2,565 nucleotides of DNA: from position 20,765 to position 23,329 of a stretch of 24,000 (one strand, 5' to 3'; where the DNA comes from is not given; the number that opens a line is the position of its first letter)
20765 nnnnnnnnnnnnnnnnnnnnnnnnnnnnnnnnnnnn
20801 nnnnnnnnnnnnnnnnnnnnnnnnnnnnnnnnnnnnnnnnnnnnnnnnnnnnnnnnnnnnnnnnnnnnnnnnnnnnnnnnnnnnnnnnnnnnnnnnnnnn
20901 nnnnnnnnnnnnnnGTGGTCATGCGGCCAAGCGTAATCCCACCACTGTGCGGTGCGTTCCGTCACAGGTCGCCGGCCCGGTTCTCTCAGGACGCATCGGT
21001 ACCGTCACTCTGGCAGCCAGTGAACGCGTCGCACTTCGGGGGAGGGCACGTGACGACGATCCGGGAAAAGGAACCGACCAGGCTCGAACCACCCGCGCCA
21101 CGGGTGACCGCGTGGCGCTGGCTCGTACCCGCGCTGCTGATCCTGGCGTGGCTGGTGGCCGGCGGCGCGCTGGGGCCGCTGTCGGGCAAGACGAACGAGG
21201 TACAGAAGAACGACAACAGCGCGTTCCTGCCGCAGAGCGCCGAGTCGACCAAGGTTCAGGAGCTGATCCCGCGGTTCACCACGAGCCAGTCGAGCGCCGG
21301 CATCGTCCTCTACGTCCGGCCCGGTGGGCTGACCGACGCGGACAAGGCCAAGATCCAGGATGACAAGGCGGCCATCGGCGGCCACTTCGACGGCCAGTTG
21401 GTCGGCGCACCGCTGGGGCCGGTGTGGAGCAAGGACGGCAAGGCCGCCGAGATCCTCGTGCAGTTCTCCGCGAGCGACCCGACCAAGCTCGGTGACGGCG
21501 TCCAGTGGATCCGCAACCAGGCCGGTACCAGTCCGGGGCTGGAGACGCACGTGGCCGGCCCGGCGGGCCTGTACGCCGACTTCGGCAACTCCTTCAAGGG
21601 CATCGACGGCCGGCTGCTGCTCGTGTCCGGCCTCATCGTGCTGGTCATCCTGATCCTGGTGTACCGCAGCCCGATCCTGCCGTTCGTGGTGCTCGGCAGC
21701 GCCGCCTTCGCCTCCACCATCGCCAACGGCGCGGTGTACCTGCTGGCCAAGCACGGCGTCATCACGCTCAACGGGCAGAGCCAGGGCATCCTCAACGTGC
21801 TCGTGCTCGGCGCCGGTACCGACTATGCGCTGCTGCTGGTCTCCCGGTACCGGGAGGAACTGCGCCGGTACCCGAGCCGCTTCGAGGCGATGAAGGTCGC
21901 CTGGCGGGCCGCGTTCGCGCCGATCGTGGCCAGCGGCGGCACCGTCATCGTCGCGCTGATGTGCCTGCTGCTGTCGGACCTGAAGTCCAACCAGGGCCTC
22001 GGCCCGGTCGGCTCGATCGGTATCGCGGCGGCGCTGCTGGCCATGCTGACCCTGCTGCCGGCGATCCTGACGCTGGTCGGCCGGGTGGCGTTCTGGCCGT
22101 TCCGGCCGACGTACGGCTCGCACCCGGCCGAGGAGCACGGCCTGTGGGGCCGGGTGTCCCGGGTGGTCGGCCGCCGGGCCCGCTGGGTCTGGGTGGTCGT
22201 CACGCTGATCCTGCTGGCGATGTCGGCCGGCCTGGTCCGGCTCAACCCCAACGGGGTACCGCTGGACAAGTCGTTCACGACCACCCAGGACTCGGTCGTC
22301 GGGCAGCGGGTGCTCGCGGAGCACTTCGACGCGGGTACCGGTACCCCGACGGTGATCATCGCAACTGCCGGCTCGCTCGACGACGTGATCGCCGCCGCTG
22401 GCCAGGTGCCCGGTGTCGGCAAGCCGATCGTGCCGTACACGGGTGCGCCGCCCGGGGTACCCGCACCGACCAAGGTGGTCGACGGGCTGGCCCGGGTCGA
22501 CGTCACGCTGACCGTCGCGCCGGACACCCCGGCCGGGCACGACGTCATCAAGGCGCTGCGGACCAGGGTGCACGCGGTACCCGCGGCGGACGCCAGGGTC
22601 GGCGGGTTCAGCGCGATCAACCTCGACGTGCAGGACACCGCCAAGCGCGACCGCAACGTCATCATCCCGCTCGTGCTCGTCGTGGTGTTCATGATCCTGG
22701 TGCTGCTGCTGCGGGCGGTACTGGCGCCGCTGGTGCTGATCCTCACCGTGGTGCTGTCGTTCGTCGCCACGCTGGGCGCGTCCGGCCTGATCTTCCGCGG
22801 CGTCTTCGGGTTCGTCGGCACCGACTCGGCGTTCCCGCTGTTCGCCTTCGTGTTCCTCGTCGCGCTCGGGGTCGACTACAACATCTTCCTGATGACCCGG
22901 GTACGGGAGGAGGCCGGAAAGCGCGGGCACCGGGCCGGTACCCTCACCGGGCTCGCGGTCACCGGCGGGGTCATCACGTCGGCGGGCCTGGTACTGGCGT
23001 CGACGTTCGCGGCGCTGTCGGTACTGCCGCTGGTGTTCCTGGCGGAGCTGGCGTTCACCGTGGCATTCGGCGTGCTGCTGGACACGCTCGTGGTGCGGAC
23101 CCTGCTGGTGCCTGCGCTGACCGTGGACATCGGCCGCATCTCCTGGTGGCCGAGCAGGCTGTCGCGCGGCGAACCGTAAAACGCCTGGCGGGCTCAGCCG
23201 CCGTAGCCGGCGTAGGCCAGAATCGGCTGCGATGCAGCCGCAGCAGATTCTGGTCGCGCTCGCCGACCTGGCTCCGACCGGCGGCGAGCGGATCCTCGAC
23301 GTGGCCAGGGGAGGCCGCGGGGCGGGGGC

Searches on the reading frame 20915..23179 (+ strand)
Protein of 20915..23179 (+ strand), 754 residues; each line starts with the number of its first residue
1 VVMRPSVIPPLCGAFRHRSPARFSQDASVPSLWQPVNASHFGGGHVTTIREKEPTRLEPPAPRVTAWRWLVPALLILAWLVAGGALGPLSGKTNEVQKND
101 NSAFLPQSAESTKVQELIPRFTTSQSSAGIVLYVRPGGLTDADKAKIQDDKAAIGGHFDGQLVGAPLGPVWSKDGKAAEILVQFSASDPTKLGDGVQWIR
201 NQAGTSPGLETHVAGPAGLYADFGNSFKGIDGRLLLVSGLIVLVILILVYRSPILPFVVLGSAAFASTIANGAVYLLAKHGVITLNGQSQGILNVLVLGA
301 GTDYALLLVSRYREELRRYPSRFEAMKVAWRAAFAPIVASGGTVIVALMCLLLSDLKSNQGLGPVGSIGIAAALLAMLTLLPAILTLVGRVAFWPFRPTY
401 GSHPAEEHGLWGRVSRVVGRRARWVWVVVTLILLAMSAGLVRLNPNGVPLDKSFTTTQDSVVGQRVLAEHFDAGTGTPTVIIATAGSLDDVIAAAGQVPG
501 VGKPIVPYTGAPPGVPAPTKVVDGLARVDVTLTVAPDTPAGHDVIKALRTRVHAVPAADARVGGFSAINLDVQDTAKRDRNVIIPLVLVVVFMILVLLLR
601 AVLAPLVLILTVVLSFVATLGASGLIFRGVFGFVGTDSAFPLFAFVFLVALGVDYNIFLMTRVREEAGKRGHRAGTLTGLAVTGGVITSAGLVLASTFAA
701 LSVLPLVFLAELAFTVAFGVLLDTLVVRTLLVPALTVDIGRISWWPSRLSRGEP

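Call 9: search_protein_families(library=pfam, proteins=[window:20915-23179:+])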
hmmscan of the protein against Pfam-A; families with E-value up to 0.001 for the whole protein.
window:20915-23179:+ (754 aa): 1 family
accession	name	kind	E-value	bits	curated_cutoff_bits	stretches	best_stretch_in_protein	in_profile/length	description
PF03176.21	MMPL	-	5e-118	394.3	20.5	2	104-422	2-330/333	MMPL family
